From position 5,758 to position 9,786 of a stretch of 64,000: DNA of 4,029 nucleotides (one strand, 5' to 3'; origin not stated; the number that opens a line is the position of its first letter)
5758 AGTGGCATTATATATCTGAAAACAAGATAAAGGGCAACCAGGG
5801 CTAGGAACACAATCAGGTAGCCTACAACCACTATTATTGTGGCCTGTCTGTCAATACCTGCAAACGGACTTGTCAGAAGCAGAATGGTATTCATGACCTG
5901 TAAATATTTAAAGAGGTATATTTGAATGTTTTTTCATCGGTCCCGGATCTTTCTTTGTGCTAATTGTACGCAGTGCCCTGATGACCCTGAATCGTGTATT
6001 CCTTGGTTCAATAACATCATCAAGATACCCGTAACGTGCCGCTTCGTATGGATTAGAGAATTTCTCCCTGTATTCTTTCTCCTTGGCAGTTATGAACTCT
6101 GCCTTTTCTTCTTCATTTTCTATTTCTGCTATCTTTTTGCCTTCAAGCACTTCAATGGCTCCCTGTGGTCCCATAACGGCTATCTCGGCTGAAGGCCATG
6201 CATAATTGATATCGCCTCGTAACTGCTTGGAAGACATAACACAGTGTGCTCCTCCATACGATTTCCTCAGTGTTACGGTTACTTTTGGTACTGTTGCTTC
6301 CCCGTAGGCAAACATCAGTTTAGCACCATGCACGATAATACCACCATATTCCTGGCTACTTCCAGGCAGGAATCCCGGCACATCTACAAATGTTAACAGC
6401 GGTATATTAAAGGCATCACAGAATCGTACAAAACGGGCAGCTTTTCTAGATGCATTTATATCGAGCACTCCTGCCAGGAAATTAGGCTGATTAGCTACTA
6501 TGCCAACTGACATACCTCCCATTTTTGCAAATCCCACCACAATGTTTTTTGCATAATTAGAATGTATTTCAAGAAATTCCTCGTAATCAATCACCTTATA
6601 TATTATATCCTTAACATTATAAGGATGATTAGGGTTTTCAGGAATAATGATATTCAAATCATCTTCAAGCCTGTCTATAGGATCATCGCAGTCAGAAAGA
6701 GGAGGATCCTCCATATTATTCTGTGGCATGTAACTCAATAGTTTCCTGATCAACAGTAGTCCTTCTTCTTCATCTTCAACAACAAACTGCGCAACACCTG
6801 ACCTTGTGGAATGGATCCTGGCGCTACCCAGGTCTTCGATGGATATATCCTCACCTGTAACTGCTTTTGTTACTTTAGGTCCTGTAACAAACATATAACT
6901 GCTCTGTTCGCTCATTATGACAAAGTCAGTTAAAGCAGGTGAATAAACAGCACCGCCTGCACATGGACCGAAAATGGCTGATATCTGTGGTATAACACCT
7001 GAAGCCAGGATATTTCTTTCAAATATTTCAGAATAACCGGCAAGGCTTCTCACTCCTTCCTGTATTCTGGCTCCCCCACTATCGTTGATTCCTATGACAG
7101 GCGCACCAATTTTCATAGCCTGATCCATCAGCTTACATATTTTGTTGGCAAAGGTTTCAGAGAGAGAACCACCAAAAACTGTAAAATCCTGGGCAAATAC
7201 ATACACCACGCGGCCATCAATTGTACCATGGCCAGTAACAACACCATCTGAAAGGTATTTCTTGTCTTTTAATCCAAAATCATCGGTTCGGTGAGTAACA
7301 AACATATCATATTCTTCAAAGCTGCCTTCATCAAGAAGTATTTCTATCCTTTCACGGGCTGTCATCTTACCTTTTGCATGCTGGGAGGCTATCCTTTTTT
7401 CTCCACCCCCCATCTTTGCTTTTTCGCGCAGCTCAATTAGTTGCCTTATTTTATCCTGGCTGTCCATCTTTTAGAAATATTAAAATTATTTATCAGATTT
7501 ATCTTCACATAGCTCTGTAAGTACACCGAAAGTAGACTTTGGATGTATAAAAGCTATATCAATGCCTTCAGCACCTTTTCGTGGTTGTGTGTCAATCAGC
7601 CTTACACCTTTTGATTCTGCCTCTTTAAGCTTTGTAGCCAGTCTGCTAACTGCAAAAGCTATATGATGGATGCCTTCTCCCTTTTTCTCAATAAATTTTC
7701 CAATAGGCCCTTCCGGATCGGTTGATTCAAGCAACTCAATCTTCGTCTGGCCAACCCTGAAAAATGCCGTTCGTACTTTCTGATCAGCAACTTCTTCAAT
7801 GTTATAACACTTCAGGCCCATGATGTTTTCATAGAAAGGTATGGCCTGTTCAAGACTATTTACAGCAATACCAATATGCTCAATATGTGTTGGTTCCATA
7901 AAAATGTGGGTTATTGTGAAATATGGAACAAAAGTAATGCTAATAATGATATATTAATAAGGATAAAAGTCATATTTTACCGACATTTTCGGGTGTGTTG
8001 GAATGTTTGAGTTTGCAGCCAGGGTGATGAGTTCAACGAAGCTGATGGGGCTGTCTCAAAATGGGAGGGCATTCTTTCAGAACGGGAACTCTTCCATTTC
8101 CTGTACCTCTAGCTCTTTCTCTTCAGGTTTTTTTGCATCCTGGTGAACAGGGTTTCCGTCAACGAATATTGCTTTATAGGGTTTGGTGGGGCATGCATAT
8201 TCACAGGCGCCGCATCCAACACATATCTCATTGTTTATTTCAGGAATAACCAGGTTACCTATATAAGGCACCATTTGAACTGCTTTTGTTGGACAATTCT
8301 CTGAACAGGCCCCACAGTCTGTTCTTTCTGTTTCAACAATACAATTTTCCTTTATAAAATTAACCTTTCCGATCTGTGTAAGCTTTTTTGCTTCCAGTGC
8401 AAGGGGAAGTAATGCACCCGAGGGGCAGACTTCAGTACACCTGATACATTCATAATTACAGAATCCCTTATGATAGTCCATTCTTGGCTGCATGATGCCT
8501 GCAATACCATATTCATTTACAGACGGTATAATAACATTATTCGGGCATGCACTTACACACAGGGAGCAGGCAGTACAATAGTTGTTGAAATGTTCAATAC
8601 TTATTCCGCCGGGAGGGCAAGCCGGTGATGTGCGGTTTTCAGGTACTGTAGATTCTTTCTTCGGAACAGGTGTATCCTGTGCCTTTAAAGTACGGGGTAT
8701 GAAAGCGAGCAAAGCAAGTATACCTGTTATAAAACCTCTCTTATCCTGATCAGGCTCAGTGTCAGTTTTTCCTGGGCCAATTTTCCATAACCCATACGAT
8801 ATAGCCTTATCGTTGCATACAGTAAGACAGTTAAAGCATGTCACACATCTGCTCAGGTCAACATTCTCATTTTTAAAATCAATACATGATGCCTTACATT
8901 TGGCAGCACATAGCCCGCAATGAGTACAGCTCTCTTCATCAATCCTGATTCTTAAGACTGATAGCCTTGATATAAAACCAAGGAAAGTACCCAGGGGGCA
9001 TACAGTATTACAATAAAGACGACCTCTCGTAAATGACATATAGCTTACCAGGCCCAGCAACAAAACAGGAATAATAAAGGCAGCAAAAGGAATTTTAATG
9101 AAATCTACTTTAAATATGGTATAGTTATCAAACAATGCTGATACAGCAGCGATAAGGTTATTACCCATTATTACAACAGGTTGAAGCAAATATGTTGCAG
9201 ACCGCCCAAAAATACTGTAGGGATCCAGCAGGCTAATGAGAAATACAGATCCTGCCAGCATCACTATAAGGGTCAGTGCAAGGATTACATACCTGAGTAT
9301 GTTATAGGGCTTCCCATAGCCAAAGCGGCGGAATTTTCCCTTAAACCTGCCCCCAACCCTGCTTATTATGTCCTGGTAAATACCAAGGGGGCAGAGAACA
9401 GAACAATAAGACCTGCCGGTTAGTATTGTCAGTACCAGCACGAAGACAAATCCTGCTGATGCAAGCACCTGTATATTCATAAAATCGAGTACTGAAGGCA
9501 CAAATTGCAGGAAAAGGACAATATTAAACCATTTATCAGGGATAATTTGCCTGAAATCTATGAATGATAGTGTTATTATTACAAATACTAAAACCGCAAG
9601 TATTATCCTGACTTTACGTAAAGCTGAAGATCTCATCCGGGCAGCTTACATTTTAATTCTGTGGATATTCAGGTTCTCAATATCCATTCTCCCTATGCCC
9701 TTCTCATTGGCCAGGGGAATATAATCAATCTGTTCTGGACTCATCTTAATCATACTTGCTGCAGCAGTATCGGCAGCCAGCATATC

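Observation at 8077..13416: Orphan nickel-pincer (NPN) cofactor genes larC-larE-larB with no larA, back-to-back with a Tat-exported DUF362 protein and a membrane polyferredoxin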

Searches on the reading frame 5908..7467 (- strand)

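Call 27: search_protein_families(library=pfam, proteins=[window:5908-7467:-], max_evalue=0.00001)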
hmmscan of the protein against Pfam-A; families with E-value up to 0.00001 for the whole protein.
window:5908-7467:- (519 aa): 2 families
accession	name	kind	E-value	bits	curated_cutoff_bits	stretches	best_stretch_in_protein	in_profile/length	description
PF01039.27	Carboxyl_trans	-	6.5e-194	645.6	22.3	1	29-517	2-493/493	Carboxyl transferase domain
PF03255.19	ACCA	-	2.4e-12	47.1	23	1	286-407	69-201/310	Acetyl co-enzyme A carboxylase carboxyltransferase-like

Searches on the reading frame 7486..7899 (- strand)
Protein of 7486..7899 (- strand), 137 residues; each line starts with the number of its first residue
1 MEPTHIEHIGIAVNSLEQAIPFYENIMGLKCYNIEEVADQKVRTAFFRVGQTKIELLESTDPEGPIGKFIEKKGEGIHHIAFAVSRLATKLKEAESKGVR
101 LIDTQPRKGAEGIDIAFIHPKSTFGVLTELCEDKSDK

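Call 3: search_protein_families(library=pfam, proteins=[window:7486-7899:-], max_evalue=0.01)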
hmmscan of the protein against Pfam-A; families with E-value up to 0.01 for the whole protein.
window:7486-7899:- (137 aa): 3 families
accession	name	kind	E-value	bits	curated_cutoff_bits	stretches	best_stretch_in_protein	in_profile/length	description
PF13669.12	Glyoxalase_4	-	4.6e-25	88.5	27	1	8-117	2-109/109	Glyoxalase/Bleomycin resistance protein/Dioxygenase superfamily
PF00903.31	Glyoxalase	-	1.1e-17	65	20.6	1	6-130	2-121/121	Glyoxalase/Bleomycin resistance protein/Dioxygenase superfamily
PF13468.12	Glyoxalase_3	-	2.8e-06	28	25.1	1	7-112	2-110/176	Glyoxalase-like domain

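Call 4: search_protein_families(library=ncbifam, proteins=[window:7486-7899:-], max_evalue=0.01)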
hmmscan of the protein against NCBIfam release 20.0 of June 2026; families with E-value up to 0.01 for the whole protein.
window:7486-7899:- (137 aa): 17 families
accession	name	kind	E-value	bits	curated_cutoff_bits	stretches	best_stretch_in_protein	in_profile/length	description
TIGR03081.1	metmalonyl_epim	equivalog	1.4e-44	151.8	114.95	1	5-132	1-129/129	methylmalonyl-CoA epimerase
TIGR01263.1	4HPPD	equivalog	1.9e-08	34.2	277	1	5-119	2-115/353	4-hydroxyphenylpyruvate dioxygenase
NF050075.1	SMU1112c_YaeR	equivalog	3.2e-07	30.6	140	1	5-101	3-97/125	SMU1112c/YaeR family gloxylase I-like metalloprotein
TIGR00068.2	glyox_I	equivalog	1.1e-06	28.6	120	1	6-120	2-129/143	lactoylglutathione lyase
NF050074.1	glyox_I_GloA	exception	4.3e-06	26.9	165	1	6-104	2-96/121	lactoylglutathione lyase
NF007629.0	PRK10291.1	equivalog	0.00012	22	246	1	8-134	5-127/135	lactoylglutathione lyase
NF003152.0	PRK04101.1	equivalog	0.0002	21.7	171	1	5-120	4-109/139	metallothiol transferase FosB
NF000496.2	Fos_GSH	equivalog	0.00025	21.1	180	1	5-87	4-75/136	fosfomycin resistance glutathione transferase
NF000125.1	498180014_fosA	hypoth_equivalog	0.00036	20.7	250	1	1-123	1-112/129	Fos family putative thiol transferase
TIGR03645.1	glyox_marine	hypoth_equivalog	0.00039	20.4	262.05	1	3-30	2-29/162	lactoylglutathione lyase family protein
NF000493.1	Fos_BSH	exception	0.00082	19.8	240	1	5-85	3-71/137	FosB/FosD family fosfomycin resistance bacillithiol transferase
TIGR03211.1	catechol_2_3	equivalog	0.0014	18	320.2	0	5-33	4-32/303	catechol 2,3-dioxygenase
NF040802.1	Fos_BSH_FosY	exception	0.0039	17.5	305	1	5-121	4-110/140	fosfomycin resistance bacillithiol transferase FosY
NF041541.1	fosBx1_fam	exception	0.006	17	290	0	6-121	5-110/138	FosBx1 family fosfomycin resistance bacillithiol transferase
NF042435.1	DhshikDhtase_QuiC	equivalog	0.0079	14.7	1200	1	5-103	441-546/635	3-dehydroshikimate dehydratase QuiC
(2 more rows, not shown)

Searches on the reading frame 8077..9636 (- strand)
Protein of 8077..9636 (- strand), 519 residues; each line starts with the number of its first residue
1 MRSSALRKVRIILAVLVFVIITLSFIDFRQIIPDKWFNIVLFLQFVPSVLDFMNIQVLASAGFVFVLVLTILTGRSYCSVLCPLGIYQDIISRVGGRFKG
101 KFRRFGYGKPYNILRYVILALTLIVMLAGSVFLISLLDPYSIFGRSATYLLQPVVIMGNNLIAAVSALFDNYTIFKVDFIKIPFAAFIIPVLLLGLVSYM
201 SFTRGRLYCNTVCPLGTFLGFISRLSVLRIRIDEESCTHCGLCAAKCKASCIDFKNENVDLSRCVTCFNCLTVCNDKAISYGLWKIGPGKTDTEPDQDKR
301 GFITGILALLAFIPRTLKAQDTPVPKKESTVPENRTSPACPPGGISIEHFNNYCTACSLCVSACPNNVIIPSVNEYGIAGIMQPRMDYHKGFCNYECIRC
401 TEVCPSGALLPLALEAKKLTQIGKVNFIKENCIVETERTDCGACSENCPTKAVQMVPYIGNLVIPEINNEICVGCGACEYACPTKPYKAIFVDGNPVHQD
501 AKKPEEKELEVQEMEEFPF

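Call 3: search_protein_families(library=pfam, proteins=[window:8077-9636:-], max_evalue=0.01)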
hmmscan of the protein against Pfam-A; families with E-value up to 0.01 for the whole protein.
window:8077-9636:- (519 aa): 13 families
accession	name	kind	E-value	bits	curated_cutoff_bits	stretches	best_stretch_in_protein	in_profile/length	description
PF12838.12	Fer4_7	-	7.3e-19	68.4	27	3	439-485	3-51/52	4Fe-4S dicluster domain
PF12837.12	Fer4_6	-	3e-17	62.1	25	3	464-484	1-21/24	4Fe-4S binding domain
PF12801.12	Fer4_5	-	6.3e-17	61.7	22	2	59-100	5-46/48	4Fe-4S binding domain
PF13187.11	Fer4_9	-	1e-16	61.1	27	2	353-408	1-51/52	4Fe-4S dicluster domain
PF00037.32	Fer4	-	3.7e-15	55.5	21.1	3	465-485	1-21/24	4Fe-4S binding domain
PF13237.11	Fer4_10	-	3e-14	53.1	25.5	3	439-483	10-53/53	4Fe-4S dicluster domain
PF14697.11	Fer4_21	-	2.8e-12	47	35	2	466-499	2-35/59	4Fe-4S dicluster domain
PF12797.12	Fer4_2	-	6.5e-12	45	24.5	2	465-484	3-22/22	4Fe-4S binding domain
PF13484.11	Fer4_16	-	9.1e-09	36.4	30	0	396-450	4-65/66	4Fe-4S double cluster binding domain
PF13183.11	Fer4_8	-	1.3e-08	35.7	27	1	261-368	2-68/68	4Fe-4S dicluster domain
PF12800.12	Fer4_4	-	6.5e-05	23.4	24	0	470-484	2-16/17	4Fe-4S binding domain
PF25160.1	LdpA_Fe-S-bd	-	0.0017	18.5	27.6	0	443-485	8-41/49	LdpA Fe-S cluster-binding domain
PF12798.12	Fer4_3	-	0.0088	17.3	27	0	472-484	1-13/15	4Fe-4S binding domain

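Call 4: search_protein_families(library=ncbifam, proteins=[window:8077-9636:-], max_evalue=0.01)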
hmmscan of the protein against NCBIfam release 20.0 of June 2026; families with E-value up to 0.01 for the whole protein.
window:8077-9636:- (519 aa): 51 families (the best 25 are shown)
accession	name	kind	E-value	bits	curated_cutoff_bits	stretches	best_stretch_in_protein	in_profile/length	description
TIGR02163.1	napH_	subfamily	3.9e-21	75.7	213.05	2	187-281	154-253/255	NapH/MauN family ferredoxin-type protein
NF007013.0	PRK09477.1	equivalog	5.6e-20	71.6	234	2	190-282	178-277/286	quinol dehydrogenase ferredoxin subunit NapH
TIGR00402.1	napF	equivalog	1.3e-14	54.3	102.2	1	333-484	16-145/149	ferredoxin-type protein NapF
NF042909.1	FMH_DH_FwdF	exception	2.2e-14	53.4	375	2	348-493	11-201/336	tungsten-dependent formylmethanofuran dehydrogenase subunit FwdF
NF038196.1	ferrodoxin_EFR1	subfamily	1.2e-12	48.4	75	1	232-282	182-232/242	EFR1 family ferrodoxin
TIGR02179.1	PorD_KorD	subfamily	8.1e-12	45.1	60.05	1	351-409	24-72/78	2-oxoacid:acceptor oxidoreductase, delta subunit, pyruvate/2-ketoisovalerate family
TIGR02700.1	flavo_MJ0208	hypoth_equivalog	3.3e-11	42.9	251.35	2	229-283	142-198/234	dihydromethanopterin reductase (acceptor)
NF040864.1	HgcB_ferredoxin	equivalog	3.8e-11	42.7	99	1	388-460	11-68/93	mercury methylation ferredoxin HgcB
NF007012.0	PRK09476.1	equivalog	4.5e-11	42.4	269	1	335-492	42-205/254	ferredoxin-type protein NapG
TIGR01971.1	NuoI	subfamily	7.7e-11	41.6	113.05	2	351-409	41-98/121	NADH-quinone oxidoreductase, chain I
NF045874.1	Vhu_polyferre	exception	1e-10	40.9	600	2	384-512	80-194/381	F420-non-reducing hydrogenase associated-polyferredoxin VhuB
TIGR00397.1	mauM_napG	subfamily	2.2e-10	40.4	178.85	1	336-482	37-187/213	MauM/NapG family ferredoxin-type protein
NF004541.0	PRK05888.2-2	equivalog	6.4e-10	39.1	217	2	347-414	56-116/168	NADH-quinone oxidoreductase subunit NuoI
NF043069.1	T4HPD_activ_SAM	equivalog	1.3e-09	37.9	425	1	230-279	46-97/299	trans-4-hydroxy-L-proline dehydratase activase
NF058577.1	FdxA_fam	equivalog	2.4e-09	37.2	65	2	431-484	8-50/52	4Fe-4S ferredoxin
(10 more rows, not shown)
